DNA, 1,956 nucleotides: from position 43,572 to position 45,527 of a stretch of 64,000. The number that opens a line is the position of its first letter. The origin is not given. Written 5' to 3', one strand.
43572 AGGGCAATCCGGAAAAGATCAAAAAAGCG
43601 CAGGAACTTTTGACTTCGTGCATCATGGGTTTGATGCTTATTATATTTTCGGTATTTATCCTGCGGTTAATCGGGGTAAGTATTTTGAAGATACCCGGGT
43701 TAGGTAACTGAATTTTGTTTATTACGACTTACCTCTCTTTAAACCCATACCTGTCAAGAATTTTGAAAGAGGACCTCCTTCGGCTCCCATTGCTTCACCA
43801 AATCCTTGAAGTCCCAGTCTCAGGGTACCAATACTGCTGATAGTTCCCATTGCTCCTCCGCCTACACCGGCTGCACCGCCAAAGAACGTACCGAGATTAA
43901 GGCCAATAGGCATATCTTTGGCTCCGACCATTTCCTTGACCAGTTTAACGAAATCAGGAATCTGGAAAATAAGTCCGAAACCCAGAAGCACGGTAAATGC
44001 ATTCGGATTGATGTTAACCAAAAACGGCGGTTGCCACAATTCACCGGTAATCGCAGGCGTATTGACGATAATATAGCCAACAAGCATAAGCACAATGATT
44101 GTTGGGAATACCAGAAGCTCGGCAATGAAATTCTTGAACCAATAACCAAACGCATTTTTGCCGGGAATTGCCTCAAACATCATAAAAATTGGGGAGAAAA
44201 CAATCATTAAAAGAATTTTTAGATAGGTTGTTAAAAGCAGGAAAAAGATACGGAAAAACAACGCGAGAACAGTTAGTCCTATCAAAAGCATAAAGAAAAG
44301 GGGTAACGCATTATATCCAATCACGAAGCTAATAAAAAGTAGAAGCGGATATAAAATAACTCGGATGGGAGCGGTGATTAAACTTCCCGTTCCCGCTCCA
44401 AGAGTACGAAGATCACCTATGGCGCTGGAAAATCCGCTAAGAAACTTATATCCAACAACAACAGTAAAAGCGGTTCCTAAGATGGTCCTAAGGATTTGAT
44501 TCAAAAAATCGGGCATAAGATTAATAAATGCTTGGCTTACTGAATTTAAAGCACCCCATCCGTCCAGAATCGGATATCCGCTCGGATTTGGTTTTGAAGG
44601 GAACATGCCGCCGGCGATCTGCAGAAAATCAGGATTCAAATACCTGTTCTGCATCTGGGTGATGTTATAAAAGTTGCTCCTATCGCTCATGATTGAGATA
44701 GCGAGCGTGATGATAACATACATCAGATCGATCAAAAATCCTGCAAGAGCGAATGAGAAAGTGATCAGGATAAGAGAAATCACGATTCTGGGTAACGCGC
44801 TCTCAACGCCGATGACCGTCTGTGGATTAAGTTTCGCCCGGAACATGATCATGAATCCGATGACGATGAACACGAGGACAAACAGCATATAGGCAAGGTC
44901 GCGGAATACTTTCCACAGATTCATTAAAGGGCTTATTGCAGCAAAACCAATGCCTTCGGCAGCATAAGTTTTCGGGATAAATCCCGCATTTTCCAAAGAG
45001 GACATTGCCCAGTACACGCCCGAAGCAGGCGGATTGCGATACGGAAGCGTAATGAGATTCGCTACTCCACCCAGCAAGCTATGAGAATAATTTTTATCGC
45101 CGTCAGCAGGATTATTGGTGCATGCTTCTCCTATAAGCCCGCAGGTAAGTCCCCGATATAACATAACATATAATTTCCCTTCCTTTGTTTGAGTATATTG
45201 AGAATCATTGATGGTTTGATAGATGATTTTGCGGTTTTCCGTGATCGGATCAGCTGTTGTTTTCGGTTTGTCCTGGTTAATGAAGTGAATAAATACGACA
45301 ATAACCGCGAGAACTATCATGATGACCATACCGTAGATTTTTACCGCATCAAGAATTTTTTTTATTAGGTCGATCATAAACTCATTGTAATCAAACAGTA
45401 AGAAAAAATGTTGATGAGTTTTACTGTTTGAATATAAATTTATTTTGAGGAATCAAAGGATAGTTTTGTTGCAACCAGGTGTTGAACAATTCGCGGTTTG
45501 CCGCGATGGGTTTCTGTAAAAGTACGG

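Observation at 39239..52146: Candidate undescribed envelope/secretion apparatus: pilin-like paralogs, VirB6-like channel, anchored C39-like peptidase, giant ORFan and a remodelled ClpC-like motor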

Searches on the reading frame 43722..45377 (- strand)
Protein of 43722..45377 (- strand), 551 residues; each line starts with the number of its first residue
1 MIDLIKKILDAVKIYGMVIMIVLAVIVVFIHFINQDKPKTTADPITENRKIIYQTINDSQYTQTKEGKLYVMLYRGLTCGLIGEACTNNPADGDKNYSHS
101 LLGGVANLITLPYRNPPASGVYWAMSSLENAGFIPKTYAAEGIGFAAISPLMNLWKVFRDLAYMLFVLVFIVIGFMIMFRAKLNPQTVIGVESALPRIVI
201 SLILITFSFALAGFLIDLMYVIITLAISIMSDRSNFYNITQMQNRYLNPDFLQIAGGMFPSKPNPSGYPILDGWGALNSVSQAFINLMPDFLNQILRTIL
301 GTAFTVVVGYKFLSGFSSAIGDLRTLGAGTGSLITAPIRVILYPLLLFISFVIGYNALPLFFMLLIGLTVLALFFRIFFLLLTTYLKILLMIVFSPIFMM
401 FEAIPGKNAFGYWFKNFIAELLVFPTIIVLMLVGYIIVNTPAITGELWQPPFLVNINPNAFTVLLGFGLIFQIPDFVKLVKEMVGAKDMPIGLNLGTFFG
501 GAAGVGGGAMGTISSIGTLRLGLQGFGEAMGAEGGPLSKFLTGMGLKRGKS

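Call 4: search_protein_families(library=pfam, proteins=[window:43722-45377:-], max_evalue=0.01)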
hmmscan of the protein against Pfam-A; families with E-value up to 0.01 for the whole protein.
window:43722-45377:- (551 aa): 0 families

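Call 9: find_homologous_proteins(query=window:43722-45377:-, max_evalue=0.001)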
Query window:43722-45377:- (551 aa): 1085 proteins with E <= 0.001 among 8000 candidates; the best 120 are listed.
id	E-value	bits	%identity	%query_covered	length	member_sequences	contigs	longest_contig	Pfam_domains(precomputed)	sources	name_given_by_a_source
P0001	0.0e+0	1199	100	100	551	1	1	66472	-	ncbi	-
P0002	3.8e-197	674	56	100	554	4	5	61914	-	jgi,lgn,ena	jgi:hypothetical protein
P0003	2.0e-196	672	59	97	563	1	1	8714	-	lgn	-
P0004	9.2e-191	653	58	97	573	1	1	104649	-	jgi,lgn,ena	-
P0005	1.2e-190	653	57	98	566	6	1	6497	-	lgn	-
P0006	1.1e-186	640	55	97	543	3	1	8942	-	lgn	-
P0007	1.7e-186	639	57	96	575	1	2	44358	-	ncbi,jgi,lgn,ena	-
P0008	1.6e-180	620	56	96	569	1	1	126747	-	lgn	-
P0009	9.0e-172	591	56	91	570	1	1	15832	-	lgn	-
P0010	1.7e-164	567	54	89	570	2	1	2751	-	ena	-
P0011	1.4e-163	564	55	87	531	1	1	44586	-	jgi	jgi:hypothetical protein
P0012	4.4e-162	559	53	90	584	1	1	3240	-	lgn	-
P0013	1.6e-160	554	52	89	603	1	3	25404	-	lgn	-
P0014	1.6e-159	550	50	98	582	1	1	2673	-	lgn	-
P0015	1.5e-158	547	52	93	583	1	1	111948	-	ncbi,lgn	-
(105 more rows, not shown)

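Call 12: find_related_loci(query=A1, collection=genome_contigs, flank=10000)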
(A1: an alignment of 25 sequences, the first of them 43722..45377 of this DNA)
Query A1 (551 aa) in genome_contigs; peptide patterns used: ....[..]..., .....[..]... (x = any residue, [..] = any of these).
347 stretches matched a pattern; 338 encode a relative of the query (tblastn E <= 1e-3); the best 80 are kept; 80 distinct loci.
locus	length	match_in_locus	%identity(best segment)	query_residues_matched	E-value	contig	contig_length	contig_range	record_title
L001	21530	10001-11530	52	5-519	3e-159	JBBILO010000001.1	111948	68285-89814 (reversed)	MAG: Candidatus Roizmanbacteria bacterium isolate QNS170220_bin_210 NODE_8_length_111948_cov_5.83856, whole genome shotg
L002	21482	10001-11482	50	1-499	3e-158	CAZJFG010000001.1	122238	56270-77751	MAG TPA_asm: uncultured Gammaproteobacteria bacterium isolate SRP278314_co1_17 genome assembly, contig: NODE_162_length_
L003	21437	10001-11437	52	6-490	1e-150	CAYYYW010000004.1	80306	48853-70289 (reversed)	MAG TPA_asm: uncultured Gammaproteobacteria bacterium isolate SRP178699_co1_35 genome assembly, contig: NODE_211_length_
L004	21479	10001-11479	49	31-516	6e-149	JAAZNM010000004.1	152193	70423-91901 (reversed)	MAG: Candidatus Roizmanbacteria bacterium isolate AS27yjCOA_175 24167_AS27, whole genome shotgun sequence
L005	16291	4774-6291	49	6-519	4e-143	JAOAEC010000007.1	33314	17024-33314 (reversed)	MAG: Patescibacteria group bacterium isolate SKW25 NODE_7_length_33314_cov_5.803171, whole genome shotgun sequence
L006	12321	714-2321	46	2-523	1e-141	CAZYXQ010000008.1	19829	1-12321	MAG TPA_asm: uncultured Gammaproteobacteria bacterium isolate binchicken_co22_138 genome assembly, contig: NODE_2937_len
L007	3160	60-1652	49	1-529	7e-146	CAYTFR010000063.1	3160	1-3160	MAG TPA_asm: uncultured Gammaproteobacteria bacterium isolate binchicken_co275_500 genome assembly, contig: NODE_68486_l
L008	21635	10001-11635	44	6-523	3e-136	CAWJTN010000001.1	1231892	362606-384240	MAG: Candidatus Roizmanbacteria bacterium isolate MFD04408.bin.1.61 genome assembly, contig: contig_30883, whole genome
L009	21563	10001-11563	44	6-525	2e-135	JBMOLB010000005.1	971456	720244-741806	MAG: Patescibacteria group bacterium isolate Betzabe_MAG013 MAG013_5, whole genome shotgun sequence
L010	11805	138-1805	46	1-549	1e-134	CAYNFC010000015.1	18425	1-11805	MAG TPA_asm: uncultured Gammaproteobacteria bacterium isolate binchicken_co266_245 genome assembly, contig: NODE_4950_le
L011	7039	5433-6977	47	5-519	3e-134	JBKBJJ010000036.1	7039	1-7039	MAG: Microgenomates group bacterium isolate 21I_055.bin.7 NODE_36_length_7039_cov_3.864694, whole genome shotgun sequenc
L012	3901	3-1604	47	5-540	6e-137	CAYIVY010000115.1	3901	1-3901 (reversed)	MAG TPA_asm: uncultured Gammaproteobacteria bacterium isolate ERP119705_co8_91 genome assembly, contig: NODE_26745_lengt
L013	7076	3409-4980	45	1-524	5e-132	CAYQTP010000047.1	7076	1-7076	MAG TPA_asm: uncultured Gammaproteobacteria bacterium isolate SRP050083_co3_164 genome assembly, contig: NODE_12271_leng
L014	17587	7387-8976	46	1-527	8e-132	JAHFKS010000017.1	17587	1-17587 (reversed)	MAG: Candidatus Microgenomates bacterium isolate nzgw415 NODE_3013_length_17588_cov_4.205072, whole genome shotgun seque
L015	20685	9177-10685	47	28-525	7e-132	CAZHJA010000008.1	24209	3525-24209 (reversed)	MAG TPA_asm: uncultured Gammaproteobacteria bacterium isolate binchicken_co181_24 genome assembly, contig: NODE_3046_len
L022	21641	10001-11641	44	1-543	9e-129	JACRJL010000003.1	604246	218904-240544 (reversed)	MAG: Candidatus Roizmanbacteria bacterium isolate NC_groundwater_1828_Pr3_B-0.1um_37_28 SR-2_scaffold_141_2534256, whole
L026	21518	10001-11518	45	1-499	6e-127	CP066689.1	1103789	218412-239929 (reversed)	MAG: Candidatus Roizmanbacteria bacterium isolate NC_groundwater_538_Ag_S-0.1um_35_236 chromosome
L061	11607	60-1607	42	1-519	3e-115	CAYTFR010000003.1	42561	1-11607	MAG TPA_asm: uncultured Gammaproteobacteria bacterium isolate binchicken_co275_500 genome assembly, contig: NODE_866_len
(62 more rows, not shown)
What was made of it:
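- All relatives I could reach are Roizmanbacteria or Microgenomates (calls 9, 12).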

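Call 13: search_solved_structures(query=A1, max_evalue=10)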
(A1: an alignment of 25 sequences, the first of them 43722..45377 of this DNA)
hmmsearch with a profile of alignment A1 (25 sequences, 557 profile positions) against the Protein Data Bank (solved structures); distinct sequences matched with E-value up to 10: 0.

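Call 15: search_protein_families(library=pfam, alignment_id=A1, max_evalue=5)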
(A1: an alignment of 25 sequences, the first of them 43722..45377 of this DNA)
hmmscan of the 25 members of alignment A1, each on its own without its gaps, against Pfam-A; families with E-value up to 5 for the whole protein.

A. member 1, window:43722-45377:- (551 aa): 0 families

B. families by the number of members that match (of 25 scanned): 3 families
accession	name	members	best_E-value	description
PF19901.4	DUF6374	1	0.082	Family of unknown function (DUF6374)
PF08238.18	Sel1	1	0.18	Sel1 repeat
PF21724.2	DUF6861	1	2.4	Family of unknown function (DUF6861)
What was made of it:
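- Closest known: VirB6/TrbL family. Different: No Pfam match (calls 4, 15).
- There is no Pfam hit (calls 4, 15).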

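Call 33: predict_structure(alignment_id=A2)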
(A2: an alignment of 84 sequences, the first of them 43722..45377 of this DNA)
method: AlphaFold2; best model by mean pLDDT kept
length: 551 residues; sequences in the alignment: 84
mean_pLDDT: 82.8   pTM: 0.72
mean pLDDT of the five models: 82.8, 82.6, 80.2, 79.4, 78.8
residues with pLDDT >= 90: 261; 70-90: 173; 50-70: 97; < 50: 20
segments of 3 or more residues with pLDDT < 50: 116-118, 514-523, 530-532
pLDDT, mean of each block of 10 residues (from residue 1): 93 91 91 75 81 92 93 94 91 91 80 54 61 59 68 84 88 81 63 86 89 90 93 89 89 89 81 91 92 96 95 87 65 78 94 96 94 93 94 93 90 96 97 94 74 84 94 96 90 70 56 49 51 59 57 43
secondary structure, 60 per line:
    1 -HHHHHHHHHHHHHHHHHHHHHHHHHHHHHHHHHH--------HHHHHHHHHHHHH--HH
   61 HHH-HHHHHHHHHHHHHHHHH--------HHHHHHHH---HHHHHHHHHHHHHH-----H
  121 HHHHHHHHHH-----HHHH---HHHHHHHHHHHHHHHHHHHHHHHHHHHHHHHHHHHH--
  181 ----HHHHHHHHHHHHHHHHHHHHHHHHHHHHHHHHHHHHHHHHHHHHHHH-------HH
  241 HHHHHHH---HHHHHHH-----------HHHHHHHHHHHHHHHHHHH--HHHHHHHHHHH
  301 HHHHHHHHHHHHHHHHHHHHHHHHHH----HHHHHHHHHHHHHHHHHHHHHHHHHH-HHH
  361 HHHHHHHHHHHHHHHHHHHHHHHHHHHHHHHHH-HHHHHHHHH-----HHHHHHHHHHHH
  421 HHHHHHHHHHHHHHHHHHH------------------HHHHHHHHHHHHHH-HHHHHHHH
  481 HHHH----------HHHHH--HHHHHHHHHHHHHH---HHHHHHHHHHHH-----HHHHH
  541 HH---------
elements in order: H2-35 H44-56 H59-63 H65-81 H90-97 H101-114 H120-130 H136-139 H143-178 H185-231 H239-247 H251-257 H269-287 H290-326 H331-356 H358-393 H395-403 H409-439 H458-471 H473-484 H495-499 H502-515 H519-530 H536-542
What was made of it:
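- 43722..45377 (-): C: 551-aa polytopic membrane protein with a Gly-rich C-terminal tail. Candidate divergent VirB6-like platform or channel subunit. AlphaFold2 model pLDDT 82.8 (call 33).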

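Call 35: search_protein_representatives(alignment_id=A1)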
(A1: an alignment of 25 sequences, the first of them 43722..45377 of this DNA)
Query: 25 sequences, 557 profile positions. Proteins with E-value up to 0.001 (for the whole library): 3820; up to 1e-10: 3217; up to 1e-30: 2266. The best 150 are listed.
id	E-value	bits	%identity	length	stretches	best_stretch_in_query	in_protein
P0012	4.4e-217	738.6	-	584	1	1-550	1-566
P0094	1.9e-211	720.0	-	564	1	1-529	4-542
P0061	1.5e-208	710.4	-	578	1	2-526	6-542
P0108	4.0e-202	689.2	-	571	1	2-542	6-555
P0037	5.3e-197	672.3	-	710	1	27-532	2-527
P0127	6.1e-190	649.0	-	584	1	1-528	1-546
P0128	1.5e-188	644.3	-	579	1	4-530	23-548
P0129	5.8e-187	639.1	-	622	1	1-521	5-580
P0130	4.6e-186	636.2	-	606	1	1-530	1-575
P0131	6.6e-186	635.6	-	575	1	2-542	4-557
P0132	8.0e-185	632.1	-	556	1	1-530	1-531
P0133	2.3e-184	630.5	-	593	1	4-534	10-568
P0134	8.9e-184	628.6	-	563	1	1-543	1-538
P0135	9.9e-184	628.5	-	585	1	1-521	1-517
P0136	1.6e-183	627.8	-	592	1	2-527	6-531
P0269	8.7e-111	387.7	-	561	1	6-523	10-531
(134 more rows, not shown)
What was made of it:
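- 43722..45377 (-): Large family: 3820 cluster representatives at E<=0.001 (call 35).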

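Call 36: fold_search(model_id=the predicted structure, library=pdb)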
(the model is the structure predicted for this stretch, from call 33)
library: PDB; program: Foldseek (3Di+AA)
matches with E <= 10: 77; with E <= 0.001: 0
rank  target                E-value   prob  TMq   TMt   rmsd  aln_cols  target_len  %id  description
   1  7o3v_F                4.4e-02  0.95  0.21  0.34  11.6       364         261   13  Stalk complex structure (TrwJ/VirB5-TrwI/VirB6) from the fully-assembled R388 type IV secretion system determined by c (released 2022-06-22)
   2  8rtd_L                1.8e-01  0.72  0.20  0.33  14.4       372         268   14  Stalk-Arches-IMC structure from the fully-assembled R388 type IV secretion system determined by cryo-EM. (released 2024-06-19)
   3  3mk7_D                7.1e-01  0.05  0.08  0.09  33.2       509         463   12  The structure of CBB3 cytochrome oxidase (released 2010-08-04)
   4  6l7o_B                1.3e+00  0.06  0.10  0.10  27.0       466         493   14  cryo-EM structure of cyanobacteria Fd-NDH-1L complex (released 2020-02-19)
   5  7o3v_J                1.7e+00  0.38  0.23  0.38  11.7       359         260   11  Stalk complex structure (TrwJ/VirB5-TrwI/VirB6) from the fully-assembled R388 type IV secretion system determined by c (released 2022-06-22)
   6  8rtd_I                1.9e+00  0.23  0.17  0.33  14.2       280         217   13  Stalk-Arches-IMC structure from the fully-assembled R388 type IV secretion system determined by cryo-EM. (released 2024-06-19)
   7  6z66                  2.0e+00  0.07  0.11  0.13  27.2       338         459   11  Crystal structure of apo-state neurotensin receptor 1 (released 2021-02-10)
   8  6qva                  2.1e+00  0.06  0.10  0.15  25.5       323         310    8  Crystal structure of a CHAD domain from Chlorobium tepidum in complex with inorganic polyphosphate (released 2019-05-29)
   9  9jxn_A                2.1e+00  0.03  0.09  0.09  34.0       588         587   13  Cryo-EM structure of human XPR1-R459C (released 2025-08-27)
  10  9ngy_FP1              2.3e+00  0.13  0.14  0.10  27.5       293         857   17  In situ cryo-EM structure of protochannel (DotA-IcmX) of the Legionella Dot/Icm T4SS machine (released 2025-09-17)
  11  3s8g_A                2.4e+00  0.04  0.10  0.10  28.2       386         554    9  1.8 A structure of ba3 cytochrome c oxidase mutant (A120F) from Thermus thermophilus in lipid environment (released 2011-08-03)
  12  8rtd_H                2.6e+00  0.18  0.17  0.33  14.3       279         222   12  Stalk-Arches-IMC structure from the fully-assembled R388 type IV secretion system determined by cryo-EM. (released 2024-06-19)
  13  3s3b_A                2.7e+00  0.03  0.09  0.09  30.6       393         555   11  Structure of Thermus thermophilus cytochrome ba3 oxidase 240s after Xe depressurization (released 2012-05-23)
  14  7e4t_A                3.2e+00  0.03  0.10  0.09  35.0       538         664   12  Human TRPC5 apo state structure at 3 angstrom (released 2021-03-31)
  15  2wsw                  3.2e+00  0.02  0.08  0.08  28.7       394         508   15  Crystal Structure of Carnitine Transporter from Proteus mirabilis (released 2010-09-08)
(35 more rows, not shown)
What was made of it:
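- On VirB6/TrbL: However, TM is 0.34 and rmsd 11.6 Å (call 36).
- C: confident model (call 33) whose top two PDB matches out of 350,542 chains are R388 VirB6 (call 36).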

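Call 37: find_encoding_contigs(protein=P0269, flank=10000, max_places=3)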
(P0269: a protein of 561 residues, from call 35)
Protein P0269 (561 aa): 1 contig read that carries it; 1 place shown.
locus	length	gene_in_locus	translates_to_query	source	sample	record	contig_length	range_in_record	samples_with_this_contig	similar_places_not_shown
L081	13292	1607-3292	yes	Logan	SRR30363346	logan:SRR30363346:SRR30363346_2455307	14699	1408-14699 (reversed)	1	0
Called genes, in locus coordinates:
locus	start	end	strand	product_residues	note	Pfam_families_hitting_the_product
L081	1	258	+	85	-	?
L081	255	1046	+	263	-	-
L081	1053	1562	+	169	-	-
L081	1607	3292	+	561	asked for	-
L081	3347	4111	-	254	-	PF18895:T4SS_pilin (faint)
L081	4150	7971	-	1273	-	-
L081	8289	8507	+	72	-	PF13560:HTH_31, PF12844:HTH_19 (weak), PF01381:HTH_3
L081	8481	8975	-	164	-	PF13083:KH_KhpA-B, PF01424:R3H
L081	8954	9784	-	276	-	PF02096:60KD_IMP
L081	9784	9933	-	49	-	PF00468:Ribosomal_L34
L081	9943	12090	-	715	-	PF00133:tRNA-synt_1, PF13603:tRNA-synt_1_2, PF09334:tRNA-synt_1g, PF08264:Anticodon_1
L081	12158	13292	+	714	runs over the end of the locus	PF10060:DUF2298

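Call 56: search_protein_families(library=pfam, proteins=[L004:1729-3060:-, L004:3496-4185:-, L009:1137-1703:+, L005:2113-3411:+, L001:12052-15711:-, L009:411-1094:+, L022:81-2177:+, L061:2483-6412:-, L003:5704-7068:+, L026:9150-9992:-], max_evalue=0.01)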
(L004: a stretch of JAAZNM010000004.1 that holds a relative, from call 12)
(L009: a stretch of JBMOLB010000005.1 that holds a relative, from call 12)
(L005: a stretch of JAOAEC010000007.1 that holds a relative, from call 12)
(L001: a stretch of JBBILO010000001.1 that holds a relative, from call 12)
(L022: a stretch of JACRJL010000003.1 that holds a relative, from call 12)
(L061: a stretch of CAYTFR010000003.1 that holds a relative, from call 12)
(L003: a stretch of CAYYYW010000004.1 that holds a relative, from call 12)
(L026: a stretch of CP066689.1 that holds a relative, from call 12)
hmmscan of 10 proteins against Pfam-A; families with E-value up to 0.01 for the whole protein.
L004:1729-3060:- (444 aa): 8 families
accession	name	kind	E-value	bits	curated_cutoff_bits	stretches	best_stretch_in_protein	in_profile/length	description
PF00696.33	AA_kinase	-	5.1e-25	89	24.9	1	10-212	3-234/234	Amino acid kinase family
PF08241.18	Methyltransf_11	-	2.3e-15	57.4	21.2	1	290-375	1-88/95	Methyltransferase domain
PF13649.12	Methyltransf_25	-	2.2e-13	51.2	27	1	290-375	2-94/97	Methyltransferase domain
PF13489.12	Methyltransf_23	-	2.8e-11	43.8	27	1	272-414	6-155/164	Methyltransferase domain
PF08242.18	Methyltransf_12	-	1.2e-09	39.2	30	1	290-370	1-88/98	Methyltransferase domain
PF13847.12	Methyltransf_31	-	3.8e-08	33.6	27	1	288-362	6-92/145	Methyltransferase domain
PF07021.18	MetW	-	9.9e-07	29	21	1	288-378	16-106/193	Methionine biosynthesis protein MetW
PF02353.26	CMAS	-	5e-05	23.2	27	1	287-404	64-190/273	Mycolic acid cyclopropane synthetase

L004:3496-4185:- (230 aa): 0 families

L009:1137-1703:+ (189 aa): 1 family
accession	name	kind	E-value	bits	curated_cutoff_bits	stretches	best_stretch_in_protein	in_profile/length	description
PF00717.28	Peptidase_S24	-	1.3e-24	86.5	23.3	1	67-181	1-115/116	Peptidase S24-like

L005:2113-3411:+ (433 aa): 0 families

L001:12052-15711:- (1220 aa): 0 families

L009:411-1094:+ (228 aa): 2 families
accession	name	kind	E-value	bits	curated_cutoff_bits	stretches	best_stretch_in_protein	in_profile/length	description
PF00149.33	Metallophos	-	3.7e-10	41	21.5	1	7-189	1-170/191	Calcineurin-like phosphoesterase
PF12850.12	Metallophos_2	-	4.7e-10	40.1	27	1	7-141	1-115/154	Calcineurin-like phosphoesterase superfamily domain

L022:81-2177:+ (699 aa): 8 families
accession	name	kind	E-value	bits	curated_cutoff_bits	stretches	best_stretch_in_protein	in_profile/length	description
PF00009.33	GTP_EFTU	-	3.1e-63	213.2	26.5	1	17-290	2-188/188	Elongation factor Tu GTP binding domain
PF03764.24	EFG_IV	-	6.3e-48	162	24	1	487-606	1-120/121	Elongation factor G, domain IV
PF14492.12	EFG_III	-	2.6e-34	117.5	27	1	412-486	1-75/75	Elongation Factor G, domain III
PF00679.30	EFG_C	-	8e-29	100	27.9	1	610-693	2-86/89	Elongation factor G C-terminus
PF22042.2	EF-G_D2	-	1.5e-20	73.5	27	1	317-399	1-82/84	Elongation factor G domain 2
PF03144.31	GTP_EFTU_D2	-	4.4e-17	62.7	30.3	1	332-399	1-73/73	Elongation factor Tu domain 2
PF16658.11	RF3_C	-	1.4e-05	25.3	40.1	1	421-503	15-97/132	Class II release factor RF3, C-terminal domain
PF01926.29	MMR_HSR1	-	0.0082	16.7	21.9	0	70-144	33-113/113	50S ribosome-binding GTPase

L061:2483-6412:- (1310 aa): 0 families

L003:5704-7068:+ (455 aa): 1 family
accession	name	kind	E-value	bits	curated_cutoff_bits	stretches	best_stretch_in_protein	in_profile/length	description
PF00932.25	LTD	-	6.5e-23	81.6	34.3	2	26-124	4-108/109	Lamin Tail Domain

L026:9150-9992:- (281 aa): 0 families

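Call 78: search_protein_families(library=ncbifam, proteins=[window:43725-45377:-], max_evalue=0.05)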
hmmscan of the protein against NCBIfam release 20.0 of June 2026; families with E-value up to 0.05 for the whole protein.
window:43725-45377:- (551 aa): 0 families

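Call 87: search_protein_families(library=phrogs, proteins=[window:43725-45377:-], max_evalue=0.01)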
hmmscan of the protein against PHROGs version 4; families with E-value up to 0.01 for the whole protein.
window:43725-45377:- (551 aa): 0 families
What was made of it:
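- Tried and rejected: Sequence families for A, C and D. Pfam, NCBIfam and PHROGs gave nothing (calls 4, 15, 78, 87).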

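Call 102: find_encoding_contigs(protein=P0001, flank=10000, max_places=2)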
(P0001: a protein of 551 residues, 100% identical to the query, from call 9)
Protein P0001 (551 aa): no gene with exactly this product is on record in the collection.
